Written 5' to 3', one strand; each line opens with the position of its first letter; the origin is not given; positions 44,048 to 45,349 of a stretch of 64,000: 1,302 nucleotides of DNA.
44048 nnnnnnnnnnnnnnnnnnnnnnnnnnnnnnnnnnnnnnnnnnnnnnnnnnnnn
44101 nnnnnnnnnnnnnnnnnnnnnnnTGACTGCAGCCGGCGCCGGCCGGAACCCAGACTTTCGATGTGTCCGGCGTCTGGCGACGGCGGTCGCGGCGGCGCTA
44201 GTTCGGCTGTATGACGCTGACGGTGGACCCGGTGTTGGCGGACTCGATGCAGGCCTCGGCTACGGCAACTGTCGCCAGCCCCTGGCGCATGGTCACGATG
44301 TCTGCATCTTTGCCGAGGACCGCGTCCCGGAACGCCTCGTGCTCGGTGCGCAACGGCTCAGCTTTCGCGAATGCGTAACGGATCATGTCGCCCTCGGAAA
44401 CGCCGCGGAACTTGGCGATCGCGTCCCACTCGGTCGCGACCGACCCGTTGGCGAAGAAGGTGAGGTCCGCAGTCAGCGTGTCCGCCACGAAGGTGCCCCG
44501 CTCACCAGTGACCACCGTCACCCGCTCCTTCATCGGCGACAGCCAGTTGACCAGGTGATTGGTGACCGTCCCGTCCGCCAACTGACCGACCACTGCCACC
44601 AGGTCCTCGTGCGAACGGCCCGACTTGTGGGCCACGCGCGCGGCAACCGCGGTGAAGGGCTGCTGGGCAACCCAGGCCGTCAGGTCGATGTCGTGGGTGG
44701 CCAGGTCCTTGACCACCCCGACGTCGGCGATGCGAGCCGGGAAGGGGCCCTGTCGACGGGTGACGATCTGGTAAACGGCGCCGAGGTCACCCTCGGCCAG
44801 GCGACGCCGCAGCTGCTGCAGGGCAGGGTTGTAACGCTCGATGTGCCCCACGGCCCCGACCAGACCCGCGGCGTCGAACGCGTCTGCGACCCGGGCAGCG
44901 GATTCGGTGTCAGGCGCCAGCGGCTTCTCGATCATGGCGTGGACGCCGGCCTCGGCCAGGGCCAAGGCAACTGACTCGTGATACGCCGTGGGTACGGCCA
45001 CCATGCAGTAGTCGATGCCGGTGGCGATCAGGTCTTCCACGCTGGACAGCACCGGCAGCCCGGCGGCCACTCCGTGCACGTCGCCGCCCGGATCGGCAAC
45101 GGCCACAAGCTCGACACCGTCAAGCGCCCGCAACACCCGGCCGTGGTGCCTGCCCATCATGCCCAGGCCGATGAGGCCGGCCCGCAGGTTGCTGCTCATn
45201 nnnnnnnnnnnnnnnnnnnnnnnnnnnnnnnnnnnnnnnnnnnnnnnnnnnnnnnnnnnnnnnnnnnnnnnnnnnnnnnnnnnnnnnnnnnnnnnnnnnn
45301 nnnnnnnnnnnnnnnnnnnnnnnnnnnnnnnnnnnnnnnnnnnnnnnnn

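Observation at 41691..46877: Complete WbpA/B/E/D/I-type pathway for UDP-2,3-diacetamido-2,3-dideoxy-D-mannuronic acid in a Gram-positive high-GC genome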

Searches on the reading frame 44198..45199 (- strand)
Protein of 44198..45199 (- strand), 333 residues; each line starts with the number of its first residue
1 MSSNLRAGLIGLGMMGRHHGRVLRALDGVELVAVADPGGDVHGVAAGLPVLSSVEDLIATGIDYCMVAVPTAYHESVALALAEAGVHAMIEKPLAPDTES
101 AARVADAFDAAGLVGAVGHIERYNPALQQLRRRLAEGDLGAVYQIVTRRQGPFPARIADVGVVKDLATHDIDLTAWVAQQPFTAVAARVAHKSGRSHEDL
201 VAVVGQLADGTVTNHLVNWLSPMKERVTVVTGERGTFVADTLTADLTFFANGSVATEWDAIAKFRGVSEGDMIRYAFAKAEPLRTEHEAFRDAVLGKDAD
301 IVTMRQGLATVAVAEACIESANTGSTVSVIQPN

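Call 6: search_protein_families(library=ncbifam, proteins=[window:44201-45199:-], max_evalue=0.00001)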
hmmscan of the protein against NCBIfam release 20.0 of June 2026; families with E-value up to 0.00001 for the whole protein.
window:44201-45199:- (333 aa): 6 families
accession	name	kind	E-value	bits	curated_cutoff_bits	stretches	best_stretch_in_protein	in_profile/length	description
NF040723.1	UDP-GlcNAcDh_Arch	equivalog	1.3e-57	195.7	450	1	5-321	1-301/302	UDP-N-acetylglucosamine 3-dehydrogenase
TIGR04380.1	myo_inos_iolG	equivalog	2e-26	92.7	355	1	5-327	2-329/330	inositol 2-dehydrogenase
NF052679.1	InsChiInosDhIolG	equivalog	5.3e-16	58.6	540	1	4-200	2-207/343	bifunctional inositol 2-dehydrogenase/D-chiro-inositol 1-dehydrogenase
NF008607.0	PRK11579.1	subfamily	8.2e-14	51.3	330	1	1-329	1-345/346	oxidoreductase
NF052479.1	LevoglcsnDh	equivalog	1.2e-12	47.3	650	1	61-187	73-210/386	levoglucosan dehydrogenase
NF041392.1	XylDh_Gfo6_Halo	equivalog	1.7e-08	33.7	350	1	63-149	84-170/350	D-xylose 1-dehydrogenase Gfo6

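Call 7: search_protein_families(library=pfam, proteins=[window:44201-45199:-], max_evalue=0.001)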
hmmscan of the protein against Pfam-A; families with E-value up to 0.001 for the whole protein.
window:44201-45199:- (333 aa): 3 families
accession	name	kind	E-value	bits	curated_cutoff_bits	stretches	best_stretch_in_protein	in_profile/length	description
PF01408.29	GFO_IDH_MocA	-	3.1e-19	70.3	24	1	6-119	2-120/120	Oxidoreductase family, NAD-binding Rossmann fold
PF22725.1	GFO_IDH_MocA_C3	-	7e-15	55.6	27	1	128-237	2-123/124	GFO/IDH/MocA C-terminal domain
PF02894.22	GFO_IDH_MocA_C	-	7.3e-15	55.8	22.9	1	132-329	2-218/218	Oxidoreductase family, C-terminal alpha/beta domain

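Call 8: search_solved_structures(query=window:44201-45199:-, max_evalue=0.00001, show_alignments=1)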
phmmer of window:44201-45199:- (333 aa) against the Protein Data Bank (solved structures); distinct sequences matched with E-value up to 0.00001: 47.
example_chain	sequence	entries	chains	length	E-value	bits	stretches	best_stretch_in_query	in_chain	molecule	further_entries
7bvj_A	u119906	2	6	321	1e-23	87.4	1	4-217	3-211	Oxidoreductase, NAD-binding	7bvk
3euw_A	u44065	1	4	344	3.2e-19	72.6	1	1-329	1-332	Myo-inositol dehydrogenase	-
3c1a_A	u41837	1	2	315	2e-17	66.7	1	3-245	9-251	Putative oxidoreductase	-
3q2k_A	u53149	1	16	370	2.7e-16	63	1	4-237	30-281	oxidoreductase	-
6nor_A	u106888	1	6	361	2.5e-15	59.8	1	4-243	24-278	Putative NAD dependent dehydrogenase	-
3cea_A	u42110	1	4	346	3.9e-15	59.2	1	4-184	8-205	Myo-inositol 2-dehydrogenase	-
9azo_A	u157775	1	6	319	7.6e-15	58.2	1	1-184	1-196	PmdC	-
7xr9_A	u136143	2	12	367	1.4e-13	54.1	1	3-195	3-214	DgpA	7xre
3moi_A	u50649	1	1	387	2.5e-13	53.2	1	5-191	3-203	Probable dehydrogenase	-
3ec7_A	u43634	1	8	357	9e-13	51.4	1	4-190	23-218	Putative Dehydrogenase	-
9m3d_B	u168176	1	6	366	1.4e-12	50.8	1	4-178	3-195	DgpA1 from W974-1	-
9m37_A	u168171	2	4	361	1.6e-12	50.6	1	5-147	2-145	P581a DgpA2 and isoorientin complex structure | Gfo/Idh/MocA family protein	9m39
4hkt_A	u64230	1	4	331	3.7e-12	49.4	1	4-322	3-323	Inositol 2-dehydrogenase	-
3e82_A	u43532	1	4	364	7.4e-12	48.4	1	4-326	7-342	Putative oxidoreductase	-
3mz0_A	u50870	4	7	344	9.7e-12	48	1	4-194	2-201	Inositol 2-dehydrogenase/D-chiro-inositol 3-dehydrogenase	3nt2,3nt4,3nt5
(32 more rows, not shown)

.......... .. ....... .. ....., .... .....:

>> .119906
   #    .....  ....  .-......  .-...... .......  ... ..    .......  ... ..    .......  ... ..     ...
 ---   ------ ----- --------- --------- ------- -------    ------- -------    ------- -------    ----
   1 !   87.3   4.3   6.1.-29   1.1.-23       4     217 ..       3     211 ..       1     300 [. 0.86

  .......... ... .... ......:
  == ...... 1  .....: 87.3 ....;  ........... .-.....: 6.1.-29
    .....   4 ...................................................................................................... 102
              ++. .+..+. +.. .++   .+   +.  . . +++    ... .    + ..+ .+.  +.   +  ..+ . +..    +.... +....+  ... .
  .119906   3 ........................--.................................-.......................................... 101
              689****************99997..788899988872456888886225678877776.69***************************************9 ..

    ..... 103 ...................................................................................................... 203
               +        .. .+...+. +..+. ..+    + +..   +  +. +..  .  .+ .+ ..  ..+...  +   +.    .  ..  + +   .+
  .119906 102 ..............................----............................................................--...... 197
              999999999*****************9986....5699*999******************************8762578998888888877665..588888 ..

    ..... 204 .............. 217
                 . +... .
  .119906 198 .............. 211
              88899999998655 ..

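Call 11: find_encoding_contigs(protein=window:44198-45199:-, flank=10000, max_places=6)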
Protein window:44198-45199:- (333 aa): no gene with exactly this product is on record in the collection.

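Call 14: find_homologous_proteins(query=window:44201-45199:-, max_evalue=1e-10)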
Query window:44201-45199:- (333 aa): 8000 proteins with E <= 1e-10 among 8000 candidates; the best 120 are listed.
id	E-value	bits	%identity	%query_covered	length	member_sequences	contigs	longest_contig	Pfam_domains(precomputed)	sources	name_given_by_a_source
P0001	9.4e-210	713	99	100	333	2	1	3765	PF01408.29,PF22725.2,PF02894.23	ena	-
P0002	6.3e-202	688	94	100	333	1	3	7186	PF01408.29,PF22725.2,PF02894.23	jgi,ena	jgi:predicted dehydrogenase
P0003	2.8e-176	603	86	98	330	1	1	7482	PF01408.29,PF22725.2,PF02894.23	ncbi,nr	ncbi:MAG TPA: Gfo/Idh/MocA family oxidoreductase [Motilibacteraceae bacterium]|nr:Gfo/Idh/MocA famil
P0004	4.6e-175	599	85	98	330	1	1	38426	PF01408.29,PF22725.2,PF02894.23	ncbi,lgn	ncbi:MAG: Gfo/Idh/MocA family protein [Motilibacteraceae bacterium]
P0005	2.9e-174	597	84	98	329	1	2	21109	PF01408.29,PF22725.2,PF02894.23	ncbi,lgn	ncbi:MAG: Gfo/Idh/MocA family protein [Motilibacteraceae bacterium]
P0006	5.1e-174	596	84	98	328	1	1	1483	PF01408.29,PF22725.2,PF02894.23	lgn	-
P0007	1.9e-173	594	83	98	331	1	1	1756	PF01408.29,PF22725.2,PF02894.23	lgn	-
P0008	4.1e-173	593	83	98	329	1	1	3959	PF01408.29,PF22725.2,PF02894.23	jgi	jgi:predicted dehydrogenase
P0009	2.6e-172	590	83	98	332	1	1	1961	PF01408.29,PF22725.2,PF02894.23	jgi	jgi:predicted dehydrogenase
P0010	4.1e-172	590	83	98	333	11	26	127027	PF01408.29,PF22725.2,PF02894.23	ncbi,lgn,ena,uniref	ncbi:unannotated protein [freshwater metagenome]|uniref:Unannotated protein n=1 Tax=freshwater metag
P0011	5.5e-172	589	83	98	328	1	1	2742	PF01408.29,PF22725.2,PF02894.23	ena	-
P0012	6.3e-172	589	82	99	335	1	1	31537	PF01408.29,PF22725.2,PF02894.23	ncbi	ncbi:MAG: Gfo/Idh/MocA family oxidoreductase [Actinomycetes bacterium]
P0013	7.5e-172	589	83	98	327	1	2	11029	PF01408.29,PF22725.2,PF02894.23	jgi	jgi:predicted dehydrogenase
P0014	8.0e-172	589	82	99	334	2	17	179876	PF01408.29,PF22725.2,PF02894.23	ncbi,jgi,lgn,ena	-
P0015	1.2e-171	588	83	98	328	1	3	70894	PF01408.29,PF22725.2,PF02894.23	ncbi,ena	ncbi:MAG: Gfo/Idh/MocA family oxidoreductase [Candidatus Nanopelagicales bacterium]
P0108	8.8e-167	572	79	98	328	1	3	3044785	PF01408.29,PF22725.2,PF02894.23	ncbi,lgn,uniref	ncbi:Gfo/Idh/MocA family protein [Knoellia sp. LjRoot47]|uniref:Gfo/Idh/MocA family protein n=1 Tax=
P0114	1.1e-166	572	78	100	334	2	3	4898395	PF01408.29,PF22725.2,PF02894.23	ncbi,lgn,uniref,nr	ncbi:dehydrogenase [Carbonactinospora thermoautotrophica]|uniref:Dehydrogenase n=1 Tax=Carbonactinos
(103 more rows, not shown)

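Call 15: find_encoding_contigs(protein=P0114, flank=10000, max_places=2)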
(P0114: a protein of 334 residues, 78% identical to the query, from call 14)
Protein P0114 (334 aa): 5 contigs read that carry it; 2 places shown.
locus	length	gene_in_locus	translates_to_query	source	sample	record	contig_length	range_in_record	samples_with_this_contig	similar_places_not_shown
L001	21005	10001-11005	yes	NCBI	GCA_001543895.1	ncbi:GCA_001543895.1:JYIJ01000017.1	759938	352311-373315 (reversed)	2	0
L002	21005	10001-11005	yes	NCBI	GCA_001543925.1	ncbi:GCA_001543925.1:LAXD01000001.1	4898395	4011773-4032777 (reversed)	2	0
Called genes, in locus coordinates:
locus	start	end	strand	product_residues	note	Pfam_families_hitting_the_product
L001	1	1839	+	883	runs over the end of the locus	PF13439:Glyco_transf_4, PF13579:Glyco_trans_4_4 (weak), PF00534:Glycos_transf_1, PF13692:Glyco_trans_1_4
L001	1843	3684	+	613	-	-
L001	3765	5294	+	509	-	PF13579:Glyco_trans_4_4, PF13439:Glyco_transf_4, PF20706:GT4-conflict (faint), PF00534:Glycos_transf_1, PF13692:Glyco_trans_1_4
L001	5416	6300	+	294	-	PF01061:ABC2_membrane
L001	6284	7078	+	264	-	PF00005:ABC_tran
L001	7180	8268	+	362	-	PF00534:Glycos_transf_1 (weak), PF13692:Glyco_trans_1_4, PF13524:Glyco_trans_1_2 (weak)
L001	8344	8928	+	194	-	PF25084:LbH_EIF2B, PF25087:GMPPB_C (faint), PF00132:Hexapep (weak), PF14602:Hexapep_2 (weak), PF00132:Hexapep (weak)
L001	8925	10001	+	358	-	PF01041:DegT_DnrJ_EryC1, PF00155:Aminotran_1_2, PF01053:Cys_Met_Meta_PP, PF01212:Beta_elim_lyase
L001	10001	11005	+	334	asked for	PF01408:GFO_IDH_MocA, PF02894:GFO_IDH_MocA_C, PF22725:GFO_IDH_MocA_C3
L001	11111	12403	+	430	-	PF03721:UDPG_MGDP_dh_N, PF00984:UDPG_MGDP_dh, PF03720:UDPG_MGDP_dh_C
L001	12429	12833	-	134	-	-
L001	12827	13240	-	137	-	PF09000:Cytotoxic (weak)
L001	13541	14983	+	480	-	-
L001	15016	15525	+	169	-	PF02481:DNA_processg_A (weak), PF18306:LDcluster4, PF03641:Lysine_decarbox (weak)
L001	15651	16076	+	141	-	PF03720:UDPG_MGDP_dh_C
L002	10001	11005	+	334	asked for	PF01408:GFO_IDH_MocA, PF02894:GFO_IDH_MocA_C, PF22725:GFO_IDH_MocA_C3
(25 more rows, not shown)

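Call 16: find_encoding_contigs(protein=P0108, flank=10000, max_places=2)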
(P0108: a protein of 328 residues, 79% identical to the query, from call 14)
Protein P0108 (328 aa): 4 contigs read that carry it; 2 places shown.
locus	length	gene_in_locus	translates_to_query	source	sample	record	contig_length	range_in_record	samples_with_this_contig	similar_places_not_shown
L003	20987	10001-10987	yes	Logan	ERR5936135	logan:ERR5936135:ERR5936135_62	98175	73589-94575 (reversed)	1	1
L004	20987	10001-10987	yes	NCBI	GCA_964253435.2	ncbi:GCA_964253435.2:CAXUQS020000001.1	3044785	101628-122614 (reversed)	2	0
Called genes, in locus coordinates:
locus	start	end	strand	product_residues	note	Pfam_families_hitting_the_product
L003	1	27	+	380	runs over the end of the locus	PF13579:Glyco_trans_4_4, PF13439:Glyco_transf_4, PF13692:Glyco_trans_1_4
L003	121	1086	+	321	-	PF01061:ABC2_membrane (weak)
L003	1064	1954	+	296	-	PF00005:ABC_tran, PF13304:AAA_21 (faint)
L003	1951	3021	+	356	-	PF13692:Glyco_trans_1_4 (faint)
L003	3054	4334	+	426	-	PF13439:Glyco_transf_4, PF13579:Glyco_trans_4_4, PF00534:Glycos_transf_1, PF13692:Glyco_trans_1_4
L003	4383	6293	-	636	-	-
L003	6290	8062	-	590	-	-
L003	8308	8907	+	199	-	PF00132:Hexapep (weak), PF25084:LbH_EIF2B, PF25087:GMPPB_C (faint), PF14602:Hexapep_2 (faint)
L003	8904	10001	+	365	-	PF01041:DegT_DnrJ_EryC1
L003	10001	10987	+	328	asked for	PF01408:GFO_IDH_MocA, PF02894:GFO_IDH_MocA_C, PF22725:GFO_IDH_MocA_C3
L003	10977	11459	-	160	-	-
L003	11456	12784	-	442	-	-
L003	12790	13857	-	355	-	PF02350:Epimerase_2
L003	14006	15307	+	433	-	PF01210:NAD_Gly3P_dh_N (weak), PF03721:UDPG_MGDP_dh_N, PF00984:UDPG_MGDP_dh, PF03720:UDPG_MGDP_dh_C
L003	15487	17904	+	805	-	PF27503:Rv3811_N, PF01510:Amidase_2, PF04122:CW_binding_2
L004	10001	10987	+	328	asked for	PF01408:GFO_IDH_MocA, PF02894:GFO_IDH_MocA_C, PF22725:GFO_IDH_MocA_C3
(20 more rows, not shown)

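Call 26: find_related_loci(query=window:44201-45199:-, collection=genome_contigs, flank=10000)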
Query window:44201-45199:- (333 aa) in genome_contigs; peptide patterns used: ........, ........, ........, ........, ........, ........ (x = any residue, [..] = any of these).
600 stretches matched a pattern (row limit reached: there are more); 564 encode a relative of the query (tblastn E <= 1e-3); the best 80 are kept; 80 distinct loci.
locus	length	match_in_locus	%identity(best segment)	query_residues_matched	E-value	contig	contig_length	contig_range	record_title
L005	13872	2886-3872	83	1-329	0e+0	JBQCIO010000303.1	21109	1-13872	MAG: Motilibacteraceae bacterium isolate bin843 k141_202320, whole genome shotgun sequence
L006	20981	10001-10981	80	3-329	2e-177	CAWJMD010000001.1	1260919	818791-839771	MAG: uncultured Actinomycetota bacterium isolate MFD02581.bin.1.282 genome assembly, contig: contig_15251, whole genome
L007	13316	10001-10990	79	1-330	7e-177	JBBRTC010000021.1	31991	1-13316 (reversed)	MAG: Candidatus Nanopelagicales bacterium isolate La2_metabat2.176 La2_metabat2.176_K_3803322L31991_cov_14.0002, whole g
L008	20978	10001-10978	83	4-329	3e-176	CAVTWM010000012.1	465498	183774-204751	MAG: uncultured Actinomycetes bacterium isolate MFD04651.bin.2.153 genome assembly, contig: contig_7897, whole genome sh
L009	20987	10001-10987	78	1-329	1e-174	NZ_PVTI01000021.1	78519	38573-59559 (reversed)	Knoellia remsis strain ATCC BAA-1496 Ga0104721_121, whole genome shotgun sequence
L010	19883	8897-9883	79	1-329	3e-174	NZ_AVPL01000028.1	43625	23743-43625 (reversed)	Knoellia aerolata DSM 18566 contig37, whole genome shotgun sequence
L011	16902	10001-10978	83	4-329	7e-174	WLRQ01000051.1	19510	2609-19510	MAG: Actinomycetota bacterium isolate UFOp-RH-27jun17-269 RH-27jun17-269-c51, whole genome shotgun sequence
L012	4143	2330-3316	81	1-329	4e-180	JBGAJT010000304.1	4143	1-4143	MAG: Candidatus Nanopelagicales bacterium isolate MAG_MBR_AS.51 MBRAS-51_NODE_304_length_4143_cov_3.425234, whole genome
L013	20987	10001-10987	78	1-329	2e-173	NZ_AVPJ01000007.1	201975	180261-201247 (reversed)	Knoellia sinensis KCTC 19936 contig8, whole genome shotgun sequence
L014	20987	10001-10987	78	1-329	1e-173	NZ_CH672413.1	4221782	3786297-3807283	Janibacter sp. HTCC2649 scf_1099316001559, whole genome shotgun sequence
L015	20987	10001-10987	78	1-329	4e-173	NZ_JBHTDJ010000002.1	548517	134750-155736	Knoellia pratensis strain CXZ644 platanus_K_17_124_2, whole genome shotgun sequence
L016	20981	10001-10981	80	3-329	7e-173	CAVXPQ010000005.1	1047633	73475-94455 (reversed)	MAG: uncultured Actinomycetota bacterium isolate MFD04651.bin.2.102 genome assembly, contig: contig_7538, whole genome s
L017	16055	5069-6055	78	1-329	1e-172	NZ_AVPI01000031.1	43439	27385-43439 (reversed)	Knoellia flava TL1 contig37, whole genome shotgun sequence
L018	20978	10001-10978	78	3-328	5e-172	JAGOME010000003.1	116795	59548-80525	MAG: Phycicoccus sp. isolate Go_SlDig_bin_253 Go_SlDig_303_length_116795_cov_6.973215, whole genome shotgun sequence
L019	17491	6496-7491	77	1-332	2e-172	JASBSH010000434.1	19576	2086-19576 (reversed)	MAG: Actinomycetales bacterium isolate BWSM_131 k141_1713438, whole genome shotgun sequence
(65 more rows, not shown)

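Call 45: search_solved_structures(query=A1, max_evalue=0.01, show_alignments=1)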
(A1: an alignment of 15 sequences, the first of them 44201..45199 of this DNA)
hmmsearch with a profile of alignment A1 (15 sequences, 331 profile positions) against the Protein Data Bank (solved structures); distinct sequences matched with E-value up to 0.01: 87 (the best 60 are shown).
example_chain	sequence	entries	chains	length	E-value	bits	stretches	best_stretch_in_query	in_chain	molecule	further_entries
7bvj_A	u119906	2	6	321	1.1e-25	93.6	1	1-215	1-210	Oxidoreductase, NAD-binding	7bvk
3cea_A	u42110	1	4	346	2e-21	79.5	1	3-182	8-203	Myo-inositol 2-dehydrogenase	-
6nor_A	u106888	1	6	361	2.5e-21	79.2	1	4-328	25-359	Putative NAD dependent dehydrogenase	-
3c1a_A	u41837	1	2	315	5.1e-19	71.6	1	4-248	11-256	Putative oxidoreductase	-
3euw_A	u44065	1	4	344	2.2e-18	69.5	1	3-328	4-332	Myo-inositol dehydrogenase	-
9azo_A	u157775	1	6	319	3e-18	69.1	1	3-186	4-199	PmdC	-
7xr9_A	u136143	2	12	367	5.5e-18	68.2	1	1-195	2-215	DgpA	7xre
3moi_A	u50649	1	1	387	1.3e-17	67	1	2-210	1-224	Probable dehydrogenase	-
3q2k_A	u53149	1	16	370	1.4e-17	66.9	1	3-236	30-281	oxidoreductase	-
9m3d_B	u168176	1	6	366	4.1e-17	65.4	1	1-177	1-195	DgpA1 from W974-1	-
3e82_A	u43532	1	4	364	4.2e-17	65.3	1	4-328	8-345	Putative oxidoreductase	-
4hkt_A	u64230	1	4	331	4.4e-17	65.2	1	2-191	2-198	Inositol 2-dehydrogenase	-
9m37_A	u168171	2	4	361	7.4e-17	64.5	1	4-146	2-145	P581a DgpA2 and isoorientin complex structure | Gfo/Idh/MocA family protein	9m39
3ezy_A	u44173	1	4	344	3.5e-16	62.3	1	2-186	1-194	Dehydrogenase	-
3mz0_A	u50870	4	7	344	2e-15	59.8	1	2-192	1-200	Inositol 2-dehydrogenase/D-chiro-inositol 3-dehydrogenase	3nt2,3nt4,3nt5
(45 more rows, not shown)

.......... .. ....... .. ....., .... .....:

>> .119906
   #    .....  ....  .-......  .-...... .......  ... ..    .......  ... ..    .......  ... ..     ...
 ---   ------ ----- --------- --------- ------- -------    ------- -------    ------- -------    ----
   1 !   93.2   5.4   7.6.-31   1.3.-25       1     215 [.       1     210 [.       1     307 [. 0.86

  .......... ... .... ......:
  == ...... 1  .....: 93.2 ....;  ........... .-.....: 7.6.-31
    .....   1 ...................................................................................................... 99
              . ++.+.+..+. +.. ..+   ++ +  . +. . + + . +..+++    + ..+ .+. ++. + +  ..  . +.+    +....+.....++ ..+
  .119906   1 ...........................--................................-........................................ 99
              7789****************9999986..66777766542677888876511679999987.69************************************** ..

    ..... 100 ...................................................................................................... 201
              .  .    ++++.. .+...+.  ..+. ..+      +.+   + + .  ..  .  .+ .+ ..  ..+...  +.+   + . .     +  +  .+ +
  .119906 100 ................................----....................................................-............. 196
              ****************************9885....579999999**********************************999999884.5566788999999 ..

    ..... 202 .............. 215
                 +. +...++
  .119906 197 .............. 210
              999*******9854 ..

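Call 67: predict_structure(alignment_id=A1)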
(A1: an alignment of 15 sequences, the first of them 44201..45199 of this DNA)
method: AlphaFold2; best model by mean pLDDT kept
length: 333 residues; sequences in the alignment: 15
mean_pLDDT: 54.5   pTM: 0.41
mean pLDDT of the five models: 54.5, 53.7, 53.4, 52.8, 46.8
residues with pLDDT >= 90: 23; 70-90: 74; 50-70: 74; < 50: 162
segments of 3 or more residues with pLDDT < 50: 93-96, 116-135, 137-171, 195-198, 220-308
pLDDT, mean of each block of 10 residues (from residue 1): 75 70 70 88 83 94 81 79 82 54 74 53 37 43 25 30 36 52 70 50 65 51 31 30 25 26 30 29 38 37 47 64 76 51
secondary structure, 60 per line:
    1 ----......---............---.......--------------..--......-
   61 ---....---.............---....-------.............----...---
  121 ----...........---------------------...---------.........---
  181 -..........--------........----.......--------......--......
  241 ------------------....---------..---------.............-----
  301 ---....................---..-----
elements in order: E5-10 H14-25 E29-35 H54-59 E64-67 H71-83 E87-90 H98-110 E115-117 H125-135 H169-177 E182-191 E200-207 E212-218 E227-232 E235-240 H259-262 H283-295 H304-323
